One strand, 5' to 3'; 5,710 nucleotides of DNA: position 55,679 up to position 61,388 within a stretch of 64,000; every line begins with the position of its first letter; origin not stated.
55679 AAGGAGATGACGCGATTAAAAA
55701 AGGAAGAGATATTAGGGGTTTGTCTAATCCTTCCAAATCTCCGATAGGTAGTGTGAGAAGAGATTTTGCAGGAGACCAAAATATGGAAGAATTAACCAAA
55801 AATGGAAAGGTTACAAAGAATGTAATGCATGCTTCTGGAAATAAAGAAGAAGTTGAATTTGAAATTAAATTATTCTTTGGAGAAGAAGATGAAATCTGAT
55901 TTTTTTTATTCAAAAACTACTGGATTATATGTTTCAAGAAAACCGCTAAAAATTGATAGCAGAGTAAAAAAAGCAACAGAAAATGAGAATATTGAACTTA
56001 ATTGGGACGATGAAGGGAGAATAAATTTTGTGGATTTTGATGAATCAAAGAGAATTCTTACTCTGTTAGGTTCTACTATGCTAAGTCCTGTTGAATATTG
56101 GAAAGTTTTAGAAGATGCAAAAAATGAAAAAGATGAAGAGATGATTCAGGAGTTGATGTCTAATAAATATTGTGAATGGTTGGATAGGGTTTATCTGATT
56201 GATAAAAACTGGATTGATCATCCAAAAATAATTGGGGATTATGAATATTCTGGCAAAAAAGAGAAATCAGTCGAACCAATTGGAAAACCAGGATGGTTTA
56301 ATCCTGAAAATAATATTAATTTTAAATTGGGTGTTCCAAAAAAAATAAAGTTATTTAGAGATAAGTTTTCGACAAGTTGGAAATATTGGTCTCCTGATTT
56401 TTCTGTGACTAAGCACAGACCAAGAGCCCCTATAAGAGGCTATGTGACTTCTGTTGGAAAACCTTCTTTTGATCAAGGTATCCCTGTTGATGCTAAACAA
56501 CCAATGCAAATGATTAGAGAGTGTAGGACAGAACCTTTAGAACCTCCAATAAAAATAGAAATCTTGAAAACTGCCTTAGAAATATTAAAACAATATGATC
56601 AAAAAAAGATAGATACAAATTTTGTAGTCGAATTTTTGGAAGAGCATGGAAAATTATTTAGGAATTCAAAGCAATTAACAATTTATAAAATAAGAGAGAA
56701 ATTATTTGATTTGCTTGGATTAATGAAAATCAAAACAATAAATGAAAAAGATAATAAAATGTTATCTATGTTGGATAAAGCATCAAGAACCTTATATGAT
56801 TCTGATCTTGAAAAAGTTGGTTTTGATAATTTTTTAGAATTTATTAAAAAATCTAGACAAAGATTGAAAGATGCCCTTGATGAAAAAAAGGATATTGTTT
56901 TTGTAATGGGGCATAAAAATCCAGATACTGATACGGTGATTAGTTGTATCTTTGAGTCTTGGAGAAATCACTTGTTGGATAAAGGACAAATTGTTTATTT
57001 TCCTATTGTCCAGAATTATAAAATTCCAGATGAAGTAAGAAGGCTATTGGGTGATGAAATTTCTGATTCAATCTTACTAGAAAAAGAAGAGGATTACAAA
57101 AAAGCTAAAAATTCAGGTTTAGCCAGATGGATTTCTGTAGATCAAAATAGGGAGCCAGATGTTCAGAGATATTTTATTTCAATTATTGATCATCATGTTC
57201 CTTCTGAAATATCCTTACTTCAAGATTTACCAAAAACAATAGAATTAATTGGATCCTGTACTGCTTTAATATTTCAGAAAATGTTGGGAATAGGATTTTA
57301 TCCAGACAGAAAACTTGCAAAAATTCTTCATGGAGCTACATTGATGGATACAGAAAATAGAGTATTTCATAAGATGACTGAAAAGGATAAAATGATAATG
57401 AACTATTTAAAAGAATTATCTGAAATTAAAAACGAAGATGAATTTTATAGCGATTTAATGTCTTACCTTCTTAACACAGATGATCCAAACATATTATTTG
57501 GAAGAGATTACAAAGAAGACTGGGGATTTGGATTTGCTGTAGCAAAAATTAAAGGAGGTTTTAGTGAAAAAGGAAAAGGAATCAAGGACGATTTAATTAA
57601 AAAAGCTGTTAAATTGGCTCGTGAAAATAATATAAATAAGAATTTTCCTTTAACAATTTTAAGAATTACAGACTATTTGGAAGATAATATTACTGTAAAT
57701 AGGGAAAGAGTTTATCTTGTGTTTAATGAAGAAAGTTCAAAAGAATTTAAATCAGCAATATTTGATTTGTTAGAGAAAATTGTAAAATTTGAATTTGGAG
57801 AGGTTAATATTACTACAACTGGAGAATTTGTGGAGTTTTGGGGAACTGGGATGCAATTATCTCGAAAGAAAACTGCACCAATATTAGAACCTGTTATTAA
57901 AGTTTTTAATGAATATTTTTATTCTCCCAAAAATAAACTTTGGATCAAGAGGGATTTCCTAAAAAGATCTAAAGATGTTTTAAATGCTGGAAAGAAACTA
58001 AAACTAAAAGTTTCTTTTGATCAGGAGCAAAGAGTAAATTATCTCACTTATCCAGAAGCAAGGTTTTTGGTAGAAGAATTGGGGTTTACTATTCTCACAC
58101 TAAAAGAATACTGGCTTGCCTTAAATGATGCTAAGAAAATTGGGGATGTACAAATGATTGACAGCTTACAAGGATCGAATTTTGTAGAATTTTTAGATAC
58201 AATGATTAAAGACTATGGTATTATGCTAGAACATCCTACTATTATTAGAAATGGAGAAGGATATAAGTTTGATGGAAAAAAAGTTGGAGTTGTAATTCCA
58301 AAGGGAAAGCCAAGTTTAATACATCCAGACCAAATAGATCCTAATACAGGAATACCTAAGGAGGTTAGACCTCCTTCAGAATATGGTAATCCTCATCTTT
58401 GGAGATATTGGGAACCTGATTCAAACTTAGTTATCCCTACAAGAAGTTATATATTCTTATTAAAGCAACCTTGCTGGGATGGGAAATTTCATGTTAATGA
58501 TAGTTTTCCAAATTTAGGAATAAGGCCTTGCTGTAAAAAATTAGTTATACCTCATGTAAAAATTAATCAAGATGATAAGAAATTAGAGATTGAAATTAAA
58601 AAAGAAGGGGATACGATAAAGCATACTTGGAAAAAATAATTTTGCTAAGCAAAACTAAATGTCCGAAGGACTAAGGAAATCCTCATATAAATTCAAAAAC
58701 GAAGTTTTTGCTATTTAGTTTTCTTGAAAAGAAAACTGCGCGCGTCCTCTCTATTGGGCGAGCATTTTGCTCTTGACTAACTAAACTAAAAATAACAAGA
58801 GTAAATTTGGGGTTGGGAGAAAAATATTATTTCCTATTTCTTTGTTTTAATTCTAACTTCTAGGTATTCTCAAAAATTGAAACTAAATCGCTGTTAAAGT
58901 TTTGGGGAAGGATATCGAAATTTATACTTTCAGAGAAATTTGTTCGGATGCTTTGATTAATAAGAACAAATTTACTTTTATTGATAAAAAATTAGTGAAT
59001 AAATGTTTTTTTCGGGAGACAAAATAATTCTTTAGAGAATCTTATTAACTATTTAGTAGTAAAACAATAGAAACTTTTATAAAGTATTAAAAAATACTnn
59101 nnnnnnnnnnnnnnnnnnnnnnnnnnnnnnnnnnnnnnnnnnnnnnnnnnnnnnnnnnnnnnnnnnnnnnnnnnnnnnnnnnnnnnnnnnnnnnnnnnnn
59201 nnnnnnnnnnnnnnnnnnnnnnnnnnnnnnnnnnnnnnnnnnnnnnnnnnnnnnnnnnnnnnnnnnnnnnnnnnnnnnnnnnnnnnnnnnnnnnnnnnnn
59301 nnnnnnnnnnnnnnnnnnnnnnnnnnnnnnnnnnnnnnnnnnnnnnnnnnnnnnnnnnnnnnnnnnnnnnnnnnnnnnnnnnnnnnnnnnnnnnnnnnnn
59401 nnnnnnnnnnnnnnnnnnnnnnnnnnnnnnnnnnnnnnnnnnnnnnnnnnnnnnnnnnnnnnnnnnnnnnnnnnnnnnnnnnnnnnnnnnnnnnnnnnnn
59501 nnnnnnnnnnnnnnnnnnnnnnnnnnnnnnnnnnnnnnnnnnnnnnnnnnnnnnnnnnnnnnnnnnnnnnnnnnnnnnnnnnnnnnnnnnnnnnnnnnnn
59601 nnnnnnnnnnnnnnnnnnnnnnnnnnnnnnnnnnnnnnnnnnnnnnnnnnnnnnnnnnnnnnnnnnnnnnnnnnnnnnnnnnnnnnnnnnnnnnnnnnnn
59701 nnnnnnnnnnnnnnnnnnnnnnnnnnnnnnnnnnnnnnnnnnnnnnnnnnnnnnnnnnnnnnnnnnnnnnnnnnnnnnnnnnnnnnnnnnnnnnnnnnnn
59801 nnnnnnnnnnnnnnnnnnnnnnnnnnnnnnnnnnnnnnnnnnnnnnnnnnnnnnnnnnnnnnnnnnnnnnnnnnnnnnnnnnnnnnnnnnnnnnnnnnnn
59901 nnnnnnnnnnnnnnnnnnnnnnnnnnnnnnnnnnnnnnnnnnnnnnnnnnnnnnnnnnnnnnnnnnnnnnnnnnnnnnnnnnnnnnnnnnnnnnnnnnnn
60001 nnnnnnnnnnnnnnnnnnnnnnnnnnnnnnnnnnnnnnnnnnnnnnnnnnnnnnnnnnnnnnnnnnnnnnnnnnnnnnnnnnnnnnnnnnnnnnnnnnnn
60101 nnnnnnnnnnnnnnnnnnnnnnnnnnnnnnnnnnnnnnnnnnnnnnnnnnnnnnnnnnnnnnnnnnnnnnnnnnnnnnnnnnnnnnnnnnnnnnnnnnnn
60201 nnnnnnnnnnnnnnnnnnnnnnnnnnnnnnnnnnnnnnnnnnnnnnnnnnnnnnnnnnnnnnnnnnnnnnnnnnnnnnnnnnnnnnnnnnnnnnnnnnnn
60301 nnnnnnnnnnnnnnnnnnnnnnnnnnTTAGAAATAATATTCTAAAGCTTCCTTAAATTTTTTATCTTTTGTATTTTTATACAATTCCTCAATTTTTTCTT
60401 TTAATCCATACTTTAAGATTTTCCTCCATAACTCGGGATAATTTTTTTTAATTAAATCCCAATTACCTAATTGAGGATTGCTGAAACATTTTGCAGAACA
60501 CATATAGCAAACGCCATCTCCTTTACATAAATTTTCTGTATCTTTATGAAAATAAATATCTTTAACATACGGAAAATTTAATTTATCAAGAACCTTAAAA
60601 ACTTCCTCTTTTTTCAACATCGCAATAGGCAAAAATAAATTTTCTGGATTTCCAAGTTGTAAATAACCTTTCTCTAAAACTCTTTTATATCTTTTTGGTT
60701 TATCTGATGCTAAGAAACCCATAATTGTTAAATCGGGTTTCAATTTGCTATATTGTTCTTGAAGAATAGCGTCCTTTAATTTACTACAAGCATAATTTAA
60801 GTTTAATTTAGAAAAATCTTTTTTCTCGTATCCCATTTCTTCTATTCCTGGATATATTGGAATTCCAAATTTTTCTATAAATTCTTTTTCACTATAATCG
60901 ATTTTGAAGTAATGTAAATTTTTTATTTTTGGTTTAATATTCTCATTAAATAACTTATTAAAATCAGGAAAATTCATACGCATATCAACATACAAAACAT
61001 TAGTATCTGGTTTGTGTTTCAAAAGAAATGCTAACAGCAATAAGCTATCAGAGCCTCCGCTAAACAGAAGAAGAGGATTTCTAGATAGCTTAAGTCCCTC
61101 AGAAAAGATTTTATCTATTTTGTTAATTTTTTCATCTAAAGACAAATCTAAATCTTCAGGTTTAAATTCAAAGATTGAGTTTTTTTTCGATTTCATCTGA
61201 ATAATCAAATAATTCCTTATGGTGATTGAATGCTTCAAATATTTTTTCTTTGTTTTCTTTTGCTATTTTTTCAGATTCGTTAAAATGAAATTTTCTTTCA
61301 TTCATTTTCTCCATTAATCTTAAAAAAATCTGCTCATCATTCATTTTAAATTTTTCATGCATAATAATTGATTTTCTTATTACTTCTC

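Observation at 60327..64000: Translationally coupled operon (kinase, radical SAM/SPASM-like, HD hydrolase, PAPS-reductase-family PP-loop enzyme) with no assignable pathway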

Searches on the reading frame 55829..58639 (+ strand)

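Call 3: search_protein_families(library=pfam, proteins=[window:55829-58639:+], max_evalue=0.1)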
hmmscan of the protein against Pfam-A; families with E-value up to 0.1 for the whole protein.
window:55829-58639:+ (936 aa): 1 family
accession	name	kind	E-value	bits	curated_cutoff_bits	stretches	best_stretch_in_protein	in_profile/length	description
PF01368.27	DHH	-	2.6e-05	24.9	28.1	1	357-486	2-102/125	DHH family, N-terminal domain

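Call 4: search_protein_families(library=ncbifam, proteins=[window:55829-58639:+], max_evalue=0.1)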
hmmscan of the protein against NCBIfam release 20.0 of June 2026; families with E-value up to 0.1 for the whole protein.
window:55829-58639:+ (936 aa): 12 families
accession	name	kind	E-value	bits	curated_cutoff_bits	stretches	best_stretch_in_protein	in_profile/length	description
NF011447.0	PRK14869.2-3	equivalog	6.5e-15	54.7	522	2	449-616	325-491/540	putative manganese-dependent inorganic diphosphatase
NF011441.0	PRK14869.1-3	equivalog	6.2e-14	51.5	753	2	450-621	328-498/548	putative manganese-dependent inorganic diphosphatase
NF011442.0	PRK14869.1-4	equivalog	7.9e-12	44.4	400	2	450-562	328-441/543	putative manganese-dependent inorganic diphosphatase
NF003877.0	PRK05427.1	equivalog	4e-11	42.9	283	1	357-602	4-246/308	manganese-dependent inorganic pyrophosphatase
NF011440.0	PRK14869.1-2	equivalog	3.4e-09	35.9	746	2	449-620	322-491/541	putative manganese-dependent inorganic diphosphatase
NF011443.0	PRK14869.1-5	equivalog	2.1e-07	29.8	335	2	450-589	329-471/546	putative manganese-dependent inorganic diphosphatase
NF011449.0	PRK14869.2-5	equivalog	2.6e-06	26.8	411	1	357-392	4-37/451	putative manganese-dependent inorganic diphosphatase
NF011446.0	PRK14869.2-2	equivalog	2.9e-06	26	601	2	450-575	342-470/576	putative manganese-dependent inorganic diphosphatase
NF011448.0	PRK14869.2-4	equivalog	6.3e-06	24.8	562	2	450-615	344-510/563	putative manganese-dependent inorganic diphosphatase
NF011445.0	PRK14869.2-1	equivalog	1.6e-05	23.6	483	1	355-374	3-22/548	putative manganese-dependent inorganic diphosphatase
NF011444.0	PRK14869.1-6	equivalog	0.0014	17.3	1105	0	450-536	328-414/547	putative manganese-dependent inorganic diphosphatase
NF004455.0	PRK05787.1-3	equivalog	0.024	14.2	258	1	449-544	125-212/221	cobalt-precorrin-7 (C(5))-methyltransferase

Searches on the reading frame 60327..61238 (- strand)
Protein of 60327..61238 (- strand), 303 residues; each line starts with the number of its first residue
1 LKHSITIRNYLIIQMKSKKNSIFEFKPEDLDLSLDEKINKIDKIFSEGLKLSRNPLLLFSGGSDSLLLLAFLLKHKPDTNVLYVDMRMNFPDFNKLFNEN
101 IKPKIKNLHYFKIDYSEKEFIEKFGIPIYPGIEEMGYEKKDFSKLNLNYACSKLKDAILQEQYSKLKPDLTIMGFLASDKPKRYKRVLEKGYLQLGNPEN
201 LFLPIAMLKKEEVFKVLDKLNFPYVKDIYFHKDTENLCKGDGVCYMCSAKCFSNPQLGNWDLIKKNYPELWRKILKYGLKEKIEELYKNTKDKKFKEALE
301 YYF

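Call 3: search_protein_families(library=pfam, proteins=[window:60327-61238:-], max_evalue=0.1)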
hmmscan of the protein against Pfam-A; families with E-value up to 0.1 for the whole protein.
window:60327-61238:- (303 aa): 3 families
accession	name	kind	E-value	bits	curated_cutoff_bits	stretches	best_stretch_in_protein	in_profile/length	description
PF01507.26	PAPS_reduct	-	7.7e-10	39.5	22.5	1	55-226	2-158/175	Phosphoadenosine phosphosulfate reductase domain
PF01171.26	ATP_bind_3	-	0.026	14.7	27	0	57-81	4-28/182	PP-loop family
PF06508.19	QueC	-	0.051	13.5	22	0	56-79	3-26/210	Queuosine biosynthesis protein QueC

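Call 4: search_protein_families(library=ncbifam, proteins=[window:60327-61238:-], max_evalue=0.1)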
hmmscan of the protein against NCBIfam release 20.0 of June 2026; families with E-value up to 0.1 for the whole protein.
window:60327-61238:- (303 aa): 9 families
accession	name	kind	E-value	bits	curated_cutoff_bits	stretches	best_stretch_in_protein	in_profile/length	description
NF010368.0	PRK13795.1-3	equivalog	0.00052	18.4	588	1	57-127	252-322/635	hypothetical protein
TIGR02432.1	lysidine_TilS_N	equivalog_domain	0.00076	19.4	93.6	1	59-86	6-37/189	tRNA lysidine(34) synthetase TilS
NF003587.0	PRK05253.1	subfamily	0.0011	18.3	195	1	44-102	19-81/301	sulfate adenylyltransferase subunit CysD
NF010367.0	PRK13795.1-2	equivalog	0.0032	16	456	0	35-93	224-283/584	hypothetical protein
NF009214.0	PRK12563.1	equivalog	0.017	14.6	413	1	44-101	34-95/317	sulfate adenylyltransferase subunit CysD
TIGR00434.1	cysH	subfamily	0.024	14.5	165.1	1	60-126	21-88/214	phosophoadenylyl-sulfate reductase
NF006351.0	PRK08576.1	equivalog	0.041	12.5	290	1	57-127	239-307/436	hypothetical protein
NF004470.0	PRK05802.1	equivalog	0.077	12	313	0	119-251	176-305/330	sulfide/dihydroorotate dehydrogenase-like FAD/NAD-binding protein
TIGR02039.1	CysD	subfamily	0.08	12.5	396.6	0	44-96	11-67/294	sulfate adenylyltransferase, small subunit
